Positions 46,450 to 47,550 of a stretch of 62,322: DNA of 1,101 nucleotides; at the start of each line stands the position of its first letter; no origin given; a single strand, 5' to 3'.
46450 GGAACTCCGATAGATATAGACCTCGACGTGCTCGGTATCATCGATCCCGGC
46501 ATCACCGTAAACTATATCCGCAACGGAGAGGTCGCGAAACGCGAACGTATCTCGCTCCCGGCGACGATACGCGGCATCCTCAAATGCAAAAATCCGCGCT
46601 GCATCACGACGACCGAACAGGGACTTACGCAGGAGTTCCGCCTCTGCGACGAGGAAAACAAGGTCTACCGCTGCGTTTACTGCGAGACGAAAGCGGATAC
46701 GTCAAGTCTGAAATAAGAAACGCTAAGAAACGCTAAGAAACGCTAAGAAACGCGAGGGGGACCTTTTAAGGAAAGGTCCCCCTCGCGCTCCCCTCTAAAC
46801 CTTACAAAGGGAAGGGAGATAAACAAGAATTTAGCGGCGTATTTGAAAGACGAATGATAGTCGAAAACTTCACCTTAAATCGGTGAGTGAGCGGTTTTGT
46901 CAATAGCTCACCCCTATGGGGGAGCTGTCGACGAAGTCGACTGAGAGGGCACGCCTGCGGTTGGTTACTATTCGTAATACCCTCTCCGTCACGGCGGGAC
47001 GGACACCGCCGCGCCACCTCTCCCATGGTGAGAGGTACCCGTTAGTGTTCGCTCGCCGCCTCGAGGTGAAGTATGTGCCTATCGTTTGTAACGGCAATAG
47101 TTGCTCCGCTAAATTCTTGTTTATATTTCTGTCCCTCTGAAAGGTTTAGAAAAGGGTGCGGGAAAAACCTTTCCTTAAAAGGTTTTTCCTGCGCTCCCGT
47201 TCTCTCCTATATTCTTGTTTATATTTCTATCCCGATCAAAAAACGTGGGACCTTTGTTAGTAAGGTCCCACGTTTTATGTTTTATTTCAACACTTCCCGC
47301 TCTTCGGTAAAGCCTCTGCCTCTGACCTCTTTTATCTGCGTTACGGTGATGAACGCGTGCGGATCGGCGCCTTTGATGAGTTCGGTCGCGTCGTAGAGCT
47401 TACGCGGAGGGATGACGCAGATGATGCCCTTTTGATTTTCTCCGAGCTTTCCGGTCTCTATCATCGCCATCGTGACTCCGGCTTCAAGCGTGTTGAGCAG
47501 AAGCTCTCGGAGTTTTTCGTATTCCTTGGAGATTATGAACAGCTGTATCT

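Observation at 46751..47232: About 85-bp imperfect inverted arms (R2 repeats) flanking a 268-bp hairpin-dense core between pyrI and yitT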

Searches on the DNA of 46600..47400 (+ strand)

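Call 4: search_rna_families(source=window, start=46600, end=47400, threshold=evalue, max_evalue=10, show_alignments=3)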
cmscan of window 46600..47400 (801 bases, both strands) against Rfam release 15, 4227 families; matches with E-value up to 10: 19.
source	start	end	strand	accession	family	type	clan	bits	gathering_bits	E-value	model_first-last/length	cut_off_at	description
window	47156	47281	-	RF00516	ylbH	Cis-reg; leader;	-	24.2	50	0.0073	1-122/122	no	ylbH leader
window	47120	47300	-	RF02857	30_255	Gene; sRNA;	-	22.4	197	0.53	1-213/213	no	Leptospira sRNA 30_255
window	47145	47215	+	RF00766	mir-335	Gene; miRNA;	-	20.2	64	0.12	1-92/92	no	mir-335 microRNA precursor family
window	46739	46803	-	RF00744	mir-361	Gene; miRNA;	-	19.7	70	0.31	1-71/71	no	mir-361 microRNA precursor family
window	47145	47208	+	RF03360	mir-3156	Gene; miRNA;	-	18.3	76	1.2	1-77/77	no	mir-3156 microRNA precursor family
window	46749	46788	-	RF04083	MIR528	Gene; miRNA;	-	17.4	62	1.2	1-89/89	no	MIR528 microRNA precursor family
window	46973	47039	-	RF03917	mir-4449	Gene; miRNA;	-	17.4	71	8.3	1-69/69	no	mir-4449 microRNA precursor family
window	46745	46829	+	RF00059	TPP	Cis-reg; riboswitch;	-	17.3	54.3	1.1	1-105/105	no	TPP riboswitch aptamer (THI element)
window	46750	46788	+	RF03379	mir-4667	Gene; miRNA;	-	17.2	68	4.5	1-93/93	no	mir-4667 microRNA precursor family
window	46755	46803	+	RF01785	blv_FSE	Cis-reg; frameshift_element;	-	17.1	34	2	1-27/27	no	ribosomal frameshift site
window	47246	47286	-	RF01710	Lacto-usp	Gene; sRNA;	-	17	50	9.4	1-90/90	no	Lacto-usp RNA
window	46744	46831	-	RF02232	sX13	Gene; sRNA;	-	16.4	50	1.6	1-115/115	no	Xanthomonadaceae sRNA sX13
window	46750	46788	-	RF03379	mir-4667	Gene; miRNA;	-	16.2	68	7.8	1-93/93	no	mir-4667 microRNA precursor family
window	47237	47279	+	RF04099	MIR837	Gene; miRNA;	-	15.4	117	6.3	1-122/122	no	MIR837 microRNA precursor family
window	47109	47199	+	RF02594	NsiR9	Gene; sRNA;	-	15.2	90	1.6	1-123/123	no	Nitrogen stress-induced RNA 9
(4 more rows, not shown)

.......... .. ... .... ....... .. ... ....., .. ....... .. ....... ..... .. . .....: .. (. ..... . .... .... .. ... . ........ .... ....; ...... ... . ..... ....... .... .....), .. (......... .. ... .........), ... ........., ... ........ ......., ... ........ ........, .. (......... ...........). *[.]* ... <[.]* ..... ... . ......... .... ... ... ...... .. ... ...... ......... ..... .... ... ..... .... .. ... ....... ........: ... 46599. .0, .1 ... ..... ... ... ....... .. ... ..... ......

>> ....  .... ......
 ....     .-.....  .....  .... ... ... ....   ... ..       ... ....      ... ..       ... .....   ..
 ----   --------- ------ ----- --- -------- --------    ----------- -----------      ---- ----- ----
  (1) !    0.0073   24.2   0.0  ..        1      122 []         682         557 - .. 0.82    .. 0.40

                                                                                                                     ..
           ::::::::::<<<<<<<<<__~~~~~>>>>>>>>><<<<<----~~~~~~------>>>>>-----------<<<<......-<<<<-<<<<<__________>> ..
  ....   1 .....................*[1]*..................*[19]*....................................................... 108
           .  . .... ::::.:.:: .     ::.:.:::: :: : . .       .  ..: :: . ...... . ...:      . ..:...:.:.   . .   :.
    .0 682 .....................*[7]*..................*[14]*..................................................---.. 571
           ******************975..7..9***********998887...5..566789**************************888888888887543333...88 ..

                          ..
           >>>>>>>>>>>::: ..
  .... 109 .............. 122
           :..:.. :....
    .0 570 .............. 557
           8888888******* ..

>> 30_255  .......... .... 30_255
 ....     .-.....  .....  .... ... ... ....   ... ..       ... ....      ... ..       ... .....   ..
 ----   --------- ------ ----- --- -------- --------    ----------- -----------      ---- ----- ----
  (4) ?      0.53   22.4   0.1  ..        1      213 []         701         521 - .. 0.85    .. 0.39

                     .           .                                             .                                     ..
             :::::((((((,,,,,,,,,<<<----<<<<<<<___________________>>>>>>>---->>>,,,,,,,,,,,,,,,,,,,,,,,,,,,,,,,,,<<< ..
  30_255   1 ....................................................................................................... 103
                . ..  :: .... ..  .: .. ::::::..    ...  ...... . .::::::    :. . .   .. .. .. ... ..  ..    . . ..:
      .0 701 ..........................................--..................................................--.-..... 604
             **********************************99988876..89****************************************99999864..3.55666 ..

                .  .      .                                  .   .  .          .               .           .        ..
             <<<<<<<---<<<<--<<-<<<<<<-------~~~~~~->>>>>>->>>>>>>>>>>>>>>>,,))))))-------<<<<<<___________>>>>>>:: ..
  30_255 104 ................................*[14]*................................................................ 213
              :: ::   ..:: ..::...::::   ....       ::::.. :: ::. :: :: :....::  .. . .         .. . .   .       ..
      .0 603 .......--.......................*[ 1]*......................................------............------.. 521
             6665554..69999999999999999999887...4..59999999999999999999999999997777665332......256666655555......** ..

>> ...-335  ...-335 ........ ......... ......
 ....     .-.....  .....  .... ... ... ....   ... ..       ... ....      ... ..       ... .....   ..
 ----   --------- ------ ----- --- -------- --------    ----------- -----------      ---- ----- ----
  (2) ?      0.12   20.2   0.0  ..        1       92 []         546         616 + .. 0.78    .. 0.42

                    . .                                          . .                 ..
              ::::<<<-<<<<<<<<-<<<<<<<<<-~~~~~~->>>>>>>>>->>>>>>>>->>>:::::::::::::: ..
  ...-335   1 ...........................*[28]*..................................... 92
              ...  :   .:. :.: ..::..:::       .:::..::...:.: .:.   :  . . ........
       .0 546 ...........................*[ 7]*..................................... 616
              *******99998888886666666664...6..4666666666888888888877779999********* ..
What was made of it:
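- On Any described structured RNA family (Rfam 15): The best sub-threshold hit is the ylbH leader at 24.2 bits against a gathering score of 50, and it spans the yitT terminator (call 4).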

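Call 27: search_dna_similar(query=window:46838-47105:+, collection=plasmids, mode=distant, max_evalue=0.01)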
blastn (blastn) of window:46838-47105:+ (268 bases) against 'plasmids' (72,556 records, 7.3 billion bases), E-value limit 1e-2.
No match.

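Call 28: search_dna_similar(query=window:46838-47105:+, collection=phages, mode=distant, max_evalue=0.01)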
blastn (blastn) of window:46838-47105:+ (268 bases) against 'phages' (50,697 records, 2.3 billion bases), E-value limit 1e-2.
Records with a match: 5; places in all: 5; records where one place covers at least 80% of the query: 0.
Best place of each record, by identity: 80-90% 3; 60-80% 2.
By first word of the organism name: Bacteriophage 5.
By host as written in the record: - 5.
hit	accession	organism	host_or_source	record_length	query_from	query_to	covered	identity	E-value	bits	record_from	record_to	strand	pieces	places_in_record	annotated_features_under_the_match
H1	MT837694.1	Bacteriophage sp.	human fecal samples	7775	54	112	22%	88.1%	2e-8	65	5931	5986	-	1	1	record has no annotation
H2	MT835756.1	Bacteriophage sp.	human fecal samples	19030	56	120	24%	77.6%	2e-3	48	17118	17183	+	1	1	record has no annotation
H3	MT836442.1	Bacteriophage sp.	human fecal samples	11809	56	112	21%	78.9%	6e-3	46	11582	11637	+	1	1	record has no annotation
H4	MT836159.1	Bacteriophage sp.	human fecal samples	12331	61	113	20%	83.0%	1e-4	53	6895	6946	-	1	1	record has no annotation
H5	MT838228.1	Bacteriophage sp.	human fecal samples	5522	75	116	16%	85.7%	5e-4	50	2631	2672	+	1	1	record has no annotation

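Call 29: get_annotated_region(hit=H1, flank=1500)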
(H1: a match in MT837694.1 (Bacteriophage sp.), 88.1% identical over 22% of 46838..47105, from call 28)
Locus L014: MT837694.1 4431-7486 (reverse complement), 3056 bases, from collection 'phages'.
description: UNVERIFIED: Bacteriophage sp. clone scaffold_5519 genomic sequence.
organism: Bacteriophage sp. (NCBI taxid 38018)
taxonomy: Viruses
host: -; source: human fecal samples; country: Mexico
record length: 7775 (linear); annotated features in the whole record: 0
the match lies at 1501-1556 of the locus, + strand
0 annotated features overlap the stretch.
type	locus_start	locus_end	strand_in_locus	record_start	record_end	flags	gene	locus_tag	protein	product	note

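Call 30: get_annotated_region(hit=H2, flank=1500)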
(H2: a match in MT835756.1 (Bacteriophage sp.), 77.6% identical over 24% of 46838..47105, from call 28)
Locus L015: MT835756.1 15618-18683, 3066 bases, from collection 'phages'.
description: UNVERIFIED: Bacteriophage sp. clone scaffold_618 genomic sequence.
organism: Bacteriophage sp. (NCBI taxid 38018)
taxonomy: Viruses
host: -; source: human fecal samples; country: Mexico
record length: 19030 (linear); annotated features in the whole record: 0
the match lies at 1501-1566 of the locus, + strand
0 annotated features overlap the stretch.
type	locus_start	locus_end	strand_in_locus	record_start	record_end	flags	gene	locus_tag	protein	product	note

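Call 31: get_annotated_region(hit=H3, flank=1500)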
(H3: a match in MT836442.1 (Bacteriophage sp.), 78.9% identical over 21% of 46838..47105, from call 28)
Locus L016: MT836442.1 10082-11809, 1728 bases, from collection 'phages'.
description: UNVERIFIED: Bacteriophage sp. clone scaffold_2213 genomic sequence.
organism: Bacteriophage sp. (NCBI taxid 38018)
taxonomy: Viruses
host: -; source: human fecal samples; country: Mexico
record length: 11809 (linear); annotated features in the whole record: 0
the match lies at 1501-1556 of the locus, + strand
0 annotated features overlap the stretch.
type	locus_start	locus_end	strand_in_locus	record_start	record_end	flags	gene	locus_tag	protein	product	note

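Call 32: get_annotated_region(hit=H4, flank=1500)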
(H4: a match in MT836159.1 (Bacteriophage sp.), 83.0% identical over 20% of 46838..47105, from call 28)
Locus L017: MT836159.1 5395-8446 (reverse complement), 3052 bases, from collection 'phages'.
description: UNVERIFIED: Bacteriophage sp. clone scaffold_1559 genomic sequence.
organism: Bacteriophage sp. (NCBI taxid 38018)
taxonomy: Viruses
host: -; source: human fecal samples; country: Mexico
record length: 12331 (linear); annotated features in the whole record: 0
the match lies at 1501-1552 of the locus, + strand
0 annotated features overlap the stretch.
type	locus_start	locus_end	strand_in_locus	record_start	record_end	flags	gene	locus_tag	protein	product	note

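Call 33: get_annotated_region(hit=H5, flank=1500)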
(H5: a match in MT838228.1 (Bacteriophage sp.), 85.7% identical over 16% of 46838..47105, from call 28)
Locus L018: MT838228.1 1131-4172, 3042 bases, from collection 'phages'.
description: UNVERIFIED: Bacteriophage sp. clone scaffold_7056 genomic sequence.
organism: Bacteriophage sp. (NCBI taxid 38018)
taxonomy: Viruses
host: -; source: human fecal samples; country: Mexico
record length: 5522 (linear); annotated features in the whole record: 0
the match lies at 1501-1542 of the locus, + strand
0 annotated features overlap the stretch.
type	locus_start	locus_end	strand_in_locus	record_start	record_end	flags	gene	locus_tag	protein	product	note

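Call 35: search_rna_families(sources=[L014, L015, L016, L017, L018, L013], threshold=evalue, max_evalue=0.1, show_alignments=3)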
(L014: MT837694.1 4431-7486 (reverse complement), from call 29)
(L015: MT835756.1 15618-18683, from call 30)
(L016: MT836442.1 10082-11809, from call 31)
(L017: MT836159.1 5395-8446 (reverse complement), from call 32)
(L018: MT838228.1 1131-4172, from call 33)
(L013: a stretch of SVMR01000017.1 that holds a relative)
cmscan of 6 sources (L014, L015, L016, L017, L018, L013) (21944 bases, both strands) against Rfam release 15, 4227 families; matches with E-value up to 0.1: 0.
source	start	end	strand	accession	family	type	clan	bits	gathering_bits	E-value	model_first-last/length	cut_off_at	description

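Call 48: build_rna_model(alignment_id=A3, structure=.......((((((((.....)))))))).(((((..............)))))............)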
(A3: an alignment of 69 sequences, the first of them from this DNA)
Model R1 built from alignment A3 (69 sequences, 65 columns); structure: as given.
model positions 54; base pairs 13; branch points 1; effective number of sequences 7.12; information 1.028 bits per position. Calibrated on 0.2 Mb of random sequence (short: E-values are rough).
structure used (alignment columns):
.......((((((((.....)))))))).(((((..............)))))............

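Call 49: search_with_rna_model(model_id=R1, source=window, filters=off, max_evalue=10, show_alignments=4)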
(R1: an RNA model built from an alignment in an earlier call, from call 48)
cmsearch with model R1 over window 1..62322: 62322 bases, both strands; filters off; matches with E-value up to 10: 10.
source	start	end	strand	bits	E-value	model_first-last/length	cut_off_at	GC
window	46900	46953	+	53.4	1.5e-15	1-54/54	no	0.59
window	46976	47041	-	22.1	3.1e-05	1-54/54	no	0.68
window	37852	37890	+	10.7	0.17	1-54/54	no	0.41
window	3842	3859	-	8.1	1.2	1-54/54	no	0.61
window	8684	8707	+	8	1.3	1-54/54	no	0.5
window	46906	46925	-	7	2.9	7-25/54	no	0.7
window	18009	18029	+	6.5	4.2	1-54/54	no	0.67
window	55491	55521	+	5.9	6.7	1-54/54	no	0.77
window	45032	45062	+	5.6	8.3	1-54/54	no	0.61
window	10992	11018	+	5.6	8.4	1-54/54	no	0.67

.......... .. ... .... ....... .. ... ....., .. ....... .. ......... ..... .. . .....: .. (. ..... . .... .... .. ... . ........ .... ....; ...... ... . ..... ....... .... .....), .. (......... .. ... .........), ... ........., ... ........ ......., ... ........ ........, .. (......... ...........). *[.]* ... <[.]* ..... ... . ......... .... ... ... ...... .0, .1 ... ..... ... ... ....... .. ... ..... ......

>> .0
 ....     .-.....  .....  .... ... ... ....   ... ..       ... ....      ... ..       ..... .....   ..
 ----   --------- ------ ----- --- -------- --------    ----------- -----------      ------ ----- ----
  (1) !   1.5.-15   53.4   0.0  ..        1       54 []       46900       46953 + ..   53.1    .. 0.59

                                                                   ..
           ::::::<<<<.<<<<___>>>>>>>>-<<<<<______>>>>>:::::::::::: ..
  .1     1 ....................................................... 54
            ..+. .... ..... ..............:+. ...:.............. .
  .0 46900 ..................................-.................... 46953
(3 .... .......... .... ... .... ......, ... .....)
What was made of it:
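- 46900..46953 (+): Double-hairpin module, B type. Sequence: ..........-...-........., then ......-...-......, then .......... Model R1 scores 53.4 bits, but this copy was in the seed (call 49).
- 46954..46975 (.): Central spacer, which forms the loop of the palindrome. It lies between the two module matches (call 49).
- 46976..47041 (-): Inverted copy of the module, A type. On the + strand it reads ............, a hairpin, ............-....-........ Model R1 scores 22.1 bits, E=3.1e-5, and this copy was not in the seed (call 49).
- On REP / BIME / REPIN elements: The window has a single locus (call 49). The window pair is tails-in (call 49).
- There are two copies, at 53.4 and 22.1 bits (E=3e-5), and nothing else in 62 kb (call 49).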
